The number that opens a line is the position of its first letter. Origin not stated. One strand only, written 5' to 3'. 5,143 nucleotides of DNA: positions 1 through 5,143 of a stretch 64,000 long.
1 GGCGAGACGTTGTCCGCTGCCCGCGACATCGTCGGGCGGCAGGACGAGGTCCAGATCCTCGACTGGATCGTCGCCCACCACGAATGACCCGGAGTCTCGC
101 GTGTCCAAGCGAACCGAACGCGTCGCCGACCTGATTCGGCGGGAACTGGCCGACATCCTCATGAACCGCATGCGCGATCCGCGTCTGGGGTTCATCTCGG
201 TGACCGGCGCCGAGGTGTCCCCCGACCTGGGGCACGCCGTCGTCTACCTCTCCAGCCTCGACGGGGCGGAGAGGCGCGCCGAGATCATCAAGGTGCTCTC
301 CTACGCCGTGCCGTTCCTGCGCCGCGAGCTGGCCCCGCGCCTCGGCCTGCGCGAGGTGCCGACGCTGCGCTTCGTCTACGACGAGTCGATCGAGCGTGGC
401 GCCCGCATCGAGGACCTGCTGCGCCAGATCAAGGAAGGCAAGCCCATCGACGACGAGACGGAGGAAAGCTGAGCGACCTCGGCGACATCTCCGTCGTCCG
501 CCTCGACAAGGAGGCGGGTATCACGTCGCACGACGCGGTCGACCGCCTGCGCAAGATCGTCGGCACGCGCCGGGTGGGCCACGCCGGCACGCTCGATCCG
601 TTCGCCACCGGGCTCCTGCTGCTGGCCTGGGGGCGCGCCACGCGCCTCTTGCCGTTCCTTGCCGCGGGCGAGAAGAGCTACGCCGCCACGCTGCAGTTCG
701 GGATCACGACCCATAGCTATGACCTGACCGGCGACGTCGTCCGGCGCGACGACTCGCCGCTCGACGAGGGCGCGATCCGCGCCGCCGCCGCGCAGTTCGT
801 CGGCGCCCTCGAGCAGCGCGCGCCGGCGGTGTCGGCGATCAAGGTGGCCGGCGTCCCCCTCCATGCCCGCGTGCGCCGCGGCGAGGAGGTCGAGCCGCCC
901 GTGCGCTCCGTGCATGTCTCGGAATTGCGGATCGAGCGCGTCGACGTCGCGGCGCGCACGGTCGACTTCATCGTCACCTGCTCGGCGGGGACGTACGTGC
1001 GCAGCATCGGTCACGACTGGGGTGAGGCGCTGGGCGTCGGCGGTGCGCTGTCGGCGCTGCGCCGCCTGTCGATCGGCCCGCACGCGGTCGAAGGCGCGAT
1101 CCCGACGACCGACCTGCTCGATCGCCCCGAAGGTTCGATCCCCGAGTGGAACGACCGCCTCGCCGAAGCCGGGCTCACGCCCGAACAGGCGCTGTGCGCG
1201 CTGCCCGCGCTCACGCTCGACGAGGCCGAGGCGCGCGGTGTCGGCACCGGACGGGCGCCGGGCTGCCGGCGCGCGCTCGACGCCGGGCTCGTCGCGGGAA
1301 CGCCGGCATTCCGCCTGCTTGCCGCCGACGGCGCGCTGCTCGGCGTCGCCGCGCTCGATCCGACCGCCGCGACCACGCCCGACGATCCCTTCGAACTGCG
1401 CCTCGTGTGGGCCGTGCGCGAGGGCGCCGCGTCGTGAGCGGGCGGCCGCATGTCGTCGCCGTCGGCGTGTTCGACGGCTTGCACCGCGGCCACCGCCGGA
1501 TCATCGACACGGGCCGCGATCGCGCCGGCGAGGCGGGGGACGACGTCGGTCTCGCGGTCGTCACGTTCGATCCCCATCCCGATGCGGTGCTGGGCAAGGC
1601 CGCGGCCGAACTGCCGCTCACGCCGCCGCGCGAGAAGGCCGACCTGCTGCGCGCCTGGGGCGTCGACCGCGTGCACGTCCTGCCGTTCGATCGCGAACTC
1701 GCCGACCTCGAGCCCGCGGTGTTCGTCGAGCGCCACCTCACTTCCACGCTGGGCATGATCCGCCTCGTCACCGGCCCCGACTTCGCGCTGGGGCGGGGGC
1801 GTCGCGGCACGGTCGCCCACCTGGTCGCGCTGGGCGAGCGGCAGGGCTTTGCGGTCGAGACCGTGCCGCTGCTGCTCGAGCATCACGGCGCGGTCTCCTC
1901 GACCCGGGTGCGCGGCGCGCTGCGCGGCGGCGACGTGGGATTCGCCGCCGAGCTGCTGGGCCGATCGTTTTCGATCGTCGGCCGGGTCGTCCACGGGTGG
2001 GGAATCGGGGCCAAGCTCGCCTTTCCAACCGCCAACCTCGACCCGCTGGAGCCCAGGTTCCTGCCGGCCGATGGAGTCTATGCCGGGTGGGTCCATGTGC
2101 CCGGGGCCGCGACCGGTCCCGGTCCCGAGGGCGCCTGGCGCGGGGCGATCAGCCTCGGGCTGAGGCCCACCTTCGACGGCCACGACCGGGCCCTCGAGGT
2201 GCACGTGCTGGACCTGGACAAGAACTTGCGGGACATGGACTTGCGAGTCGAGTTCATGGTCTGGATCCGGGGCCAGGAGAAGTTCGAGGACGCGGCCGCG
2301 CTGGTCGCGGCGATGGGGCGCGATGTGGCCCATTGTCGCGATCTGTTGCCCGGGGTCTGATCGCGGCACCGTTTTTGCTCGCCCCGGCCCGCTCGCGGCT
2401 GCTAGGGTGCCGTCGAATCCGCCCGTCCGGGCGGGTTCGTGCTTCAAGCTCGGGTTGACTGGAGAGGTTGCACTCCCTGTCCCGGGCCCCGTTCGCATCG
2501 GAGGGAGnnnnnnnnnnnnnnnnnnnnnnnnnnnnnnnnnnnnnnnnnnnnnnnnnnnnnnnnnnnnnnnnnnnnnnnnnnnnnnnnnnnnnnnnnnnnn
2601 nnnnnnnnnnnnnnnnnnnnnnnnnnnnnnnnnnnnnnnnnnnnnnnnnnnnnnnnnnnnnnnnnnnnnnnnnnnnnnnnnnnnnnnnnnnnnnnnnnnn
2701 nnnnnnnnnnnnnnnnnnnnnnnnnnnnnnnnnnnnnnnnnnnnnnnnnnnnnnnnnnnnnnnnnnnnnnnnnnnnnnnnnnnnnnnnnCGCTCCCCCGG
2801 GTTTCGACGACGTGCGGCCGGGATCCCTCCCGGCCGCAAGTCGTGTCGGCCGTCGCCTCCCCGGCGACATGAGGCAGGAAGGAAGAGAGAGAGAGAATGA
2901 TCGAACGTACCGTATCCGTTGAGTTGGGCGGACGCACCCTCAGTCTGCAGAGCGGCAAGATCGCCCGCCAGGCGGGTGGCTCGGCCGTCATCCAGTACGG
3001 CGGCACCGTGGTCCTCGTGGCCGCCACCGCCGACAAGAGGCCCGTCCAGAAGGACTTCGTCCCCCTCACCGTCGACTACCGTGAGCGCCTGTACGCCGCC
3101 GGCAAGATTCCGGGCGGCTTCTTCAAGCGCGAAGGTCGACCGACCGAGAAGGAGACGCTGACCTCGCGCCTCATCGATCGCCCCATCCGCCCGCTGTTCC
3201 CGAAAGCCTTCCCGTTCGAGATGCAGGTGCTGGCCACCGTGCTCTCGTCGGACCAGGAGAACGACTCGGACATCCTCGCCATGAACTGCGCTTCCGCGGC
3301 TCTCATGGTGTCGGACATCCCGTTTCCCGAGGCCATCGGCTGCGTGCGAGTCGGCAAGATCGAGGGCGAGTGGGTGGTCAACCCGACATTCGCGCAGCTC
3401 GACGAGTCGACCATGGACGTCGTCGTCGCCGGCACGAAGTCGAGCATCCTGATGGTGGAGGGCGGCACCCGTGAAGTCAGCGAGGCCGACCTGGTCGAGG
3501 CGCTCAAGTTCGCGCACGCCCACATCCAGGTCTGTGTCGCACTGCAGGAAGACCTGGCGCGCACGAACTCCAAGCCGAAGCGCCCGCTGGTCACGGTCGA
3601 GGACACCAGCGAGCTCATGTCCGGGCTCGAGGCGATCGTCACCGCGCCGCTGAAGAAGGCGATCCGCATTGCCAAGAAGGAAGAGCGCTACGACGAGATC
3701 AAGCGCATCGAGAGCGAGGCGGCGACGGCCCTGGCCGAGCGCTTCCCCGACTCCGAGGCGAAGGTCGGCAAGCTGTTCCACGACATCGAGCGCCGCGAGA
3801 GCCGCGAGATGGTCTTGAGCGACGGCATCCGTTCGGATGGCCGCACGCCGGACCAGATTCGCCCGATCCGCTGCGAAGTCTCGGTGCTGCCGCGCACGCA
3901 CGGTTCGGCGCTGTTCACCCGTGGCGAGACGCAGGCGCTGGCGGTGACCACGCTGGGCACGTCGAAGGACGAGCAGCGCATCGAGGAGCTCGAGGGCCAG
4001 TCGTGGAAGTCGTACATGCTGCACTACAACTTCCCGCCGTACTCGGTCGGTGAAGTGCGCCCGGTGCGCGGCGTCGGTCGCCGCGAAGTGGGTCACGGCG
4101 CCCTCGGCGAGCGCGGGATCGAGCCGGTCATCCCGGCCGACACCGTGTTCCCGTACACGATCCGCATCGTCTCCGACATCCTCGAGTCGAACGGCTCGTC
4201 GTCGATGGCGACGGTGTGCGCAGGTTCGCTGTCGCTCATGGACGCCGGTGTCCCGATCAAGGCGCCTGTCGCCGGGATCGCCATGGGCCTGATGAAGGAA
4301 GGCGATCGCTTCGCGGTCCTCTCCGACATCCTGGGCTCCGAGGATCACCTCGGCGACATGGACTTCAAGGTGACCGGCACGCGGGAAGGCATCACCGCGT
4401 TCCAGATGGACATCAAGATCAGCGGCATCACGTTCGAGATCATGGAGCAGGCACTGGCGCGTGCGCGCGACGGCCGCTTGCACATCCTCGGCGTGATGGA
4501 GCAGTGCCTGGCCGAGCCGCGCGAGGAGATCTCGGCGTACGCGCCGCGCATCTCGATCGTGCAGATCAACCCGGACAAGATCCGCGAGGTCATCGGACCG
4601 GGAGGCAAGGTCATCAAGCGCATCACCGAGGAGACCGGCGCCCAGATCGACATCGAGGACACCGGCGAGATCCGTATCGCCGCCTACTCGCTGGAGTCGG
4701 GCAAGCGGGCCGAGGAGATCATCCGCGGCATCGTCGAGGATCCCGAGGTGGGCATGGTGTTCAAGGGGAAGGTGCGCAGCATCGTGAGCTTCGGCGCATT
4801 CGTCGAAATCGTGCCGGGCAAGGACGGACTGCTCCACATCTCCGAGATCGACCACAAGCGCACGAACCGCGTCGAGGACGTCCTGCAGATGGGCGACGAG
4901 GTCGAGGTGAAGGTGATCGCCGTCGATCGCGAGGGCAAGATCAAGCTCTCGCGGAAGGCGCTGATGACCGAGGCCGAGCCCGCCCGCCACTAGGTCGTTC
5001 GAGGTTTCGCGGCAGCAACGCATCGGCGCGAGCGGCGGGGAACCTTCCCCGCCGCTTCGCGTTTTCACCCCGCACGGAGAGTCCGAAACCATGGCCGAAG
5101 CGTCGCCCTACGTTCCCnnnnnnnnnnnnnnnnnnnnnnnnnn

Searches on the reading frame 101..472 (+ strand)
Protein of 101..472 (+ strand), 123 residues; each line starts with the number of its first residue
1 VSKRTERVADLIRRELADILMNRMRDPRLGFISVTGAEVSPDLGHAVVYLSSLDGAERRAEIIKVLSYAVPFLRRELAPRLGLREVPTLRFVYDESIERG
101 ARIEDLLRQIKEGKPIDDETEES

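Call 10: search_protein_families(library=pfam, proteins=[window:101-472:+], max_evalue=0.01)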
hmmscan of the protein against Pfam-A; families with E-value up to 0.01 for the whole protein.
window:101-472:+ (123 aa): 1 family
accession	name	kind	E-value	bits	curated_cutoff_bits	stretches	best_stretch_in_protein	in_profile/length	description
PF02033.23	RBFA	-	2e-32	112.1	34.7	1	4-107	1-105/105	Ribosome-binding factor A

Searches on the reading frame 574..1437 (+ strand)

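Call 10: search_protein_families(library=pfam, proteins=[window:574-1437:+], max_evalue=0.01)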
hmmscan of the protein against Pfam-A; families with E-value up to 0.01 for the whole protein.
window:574-1437:+ (287 aa): 2 families
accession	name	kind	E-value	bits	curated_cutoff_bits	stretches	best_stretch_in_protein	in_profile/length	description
PF01509.24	TruB_N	-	2.8e-41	141.8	27.3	1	1-142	9-149/149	TruB family pseudouridylate synthase (N terminal domain)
PF16198.10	TruB_C_2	-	5.4e-06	26.9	29.3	1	143-183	1-41/66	tRNA pseudouridylate synthase B C-terminal domain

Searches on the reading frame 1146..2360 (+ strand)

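Call 10: search_protein_families(library=pfam, proteins=[window:1146-2360:+], max_evalue=0.01)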
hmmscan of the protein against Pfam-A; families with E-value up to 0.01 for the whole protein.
window:1146-2360:+ (404 aa): 3 families
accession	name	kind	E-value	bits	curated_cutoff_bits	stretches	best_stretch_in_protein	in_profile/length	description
PF06574.18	FAD_syn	-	5.8e-41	140.4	27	1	100-254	6-158/158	FAD synthetase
PF01687.23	Flavokinase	-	2.1e-33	115.7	19.6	1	271-400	1-123/124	Riboflavin kinase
PF01467.32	CTP_transf_like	-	0.009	16.7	21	0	104-256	1-131/133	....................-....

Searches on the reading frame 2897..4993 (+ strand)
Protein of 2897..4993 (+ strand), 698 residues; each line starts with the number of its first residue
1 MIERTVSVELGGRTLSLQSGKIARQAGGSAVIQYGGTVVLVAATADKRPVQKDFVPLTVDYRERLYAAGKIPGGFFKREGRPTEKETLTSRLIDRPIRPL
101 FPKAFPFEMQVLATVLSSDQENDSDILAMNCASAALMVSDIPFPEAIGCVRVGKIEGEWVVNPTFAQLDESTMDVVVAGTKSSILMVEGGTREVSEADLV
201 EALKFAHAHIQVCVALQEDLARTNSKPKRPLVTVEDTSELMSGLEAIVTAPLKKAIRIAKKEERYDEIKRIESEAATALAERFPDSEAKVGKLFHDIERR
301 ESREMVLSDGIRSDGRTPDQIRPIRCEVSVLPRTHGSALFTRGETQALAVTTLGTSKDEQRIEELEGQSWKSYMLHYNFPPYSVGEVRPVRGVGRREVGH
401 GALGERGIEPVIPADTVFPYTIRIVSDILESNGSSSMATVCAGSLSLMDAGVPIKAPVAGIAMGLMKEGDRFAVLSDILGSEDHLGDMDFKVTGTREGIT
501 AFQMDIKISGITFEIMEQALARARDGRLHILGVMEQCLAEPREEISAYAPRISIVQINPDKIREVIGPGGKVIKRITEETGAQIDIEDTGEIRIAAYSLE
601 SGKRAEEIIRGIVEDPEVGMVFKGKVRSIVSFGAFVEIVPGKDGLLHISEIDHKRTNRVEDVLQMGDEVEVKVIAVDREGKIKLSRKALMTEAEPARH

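Call 10: search_protein_families(library=pfam, proteins=[window:2897-4993:+], max_evalue=0.01)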
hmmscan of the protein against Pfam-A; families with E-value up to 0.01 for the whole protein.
window:2897-4993:+ (698 aa): 6 families
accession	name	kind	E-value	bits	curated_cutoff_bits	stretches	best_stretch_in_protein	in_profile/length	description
PF01138.27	RNase_PH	-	1.7e-57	193.9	25.5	2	12-142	2-130/130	3' exoribonuclease family, domain 1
PF03725.20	RNase_PH_C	-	9.8e-23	80.3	20.8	2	147-208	3-66/67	3' exoribonuclease family, domain 2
PF00575.29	S1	-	3.4e-20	72.6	22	1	616-687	2-74/74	S1 RNA binding domain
PF03726.19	PNPase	-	1.3e-12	48.4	24.6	1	242-317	4-81/81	Polyribonucleotide nucleotidyltransferase, RNA binding domain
PF00013.35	KH_1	-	4e-09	36.5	21.5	1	555-609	4-64/66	KH domain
PF22675.2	KH-I_KHDC4-BBP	-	0.00017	21.8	30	1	562-592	8-38/76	KHDC4/BBP-like, KH-domain type I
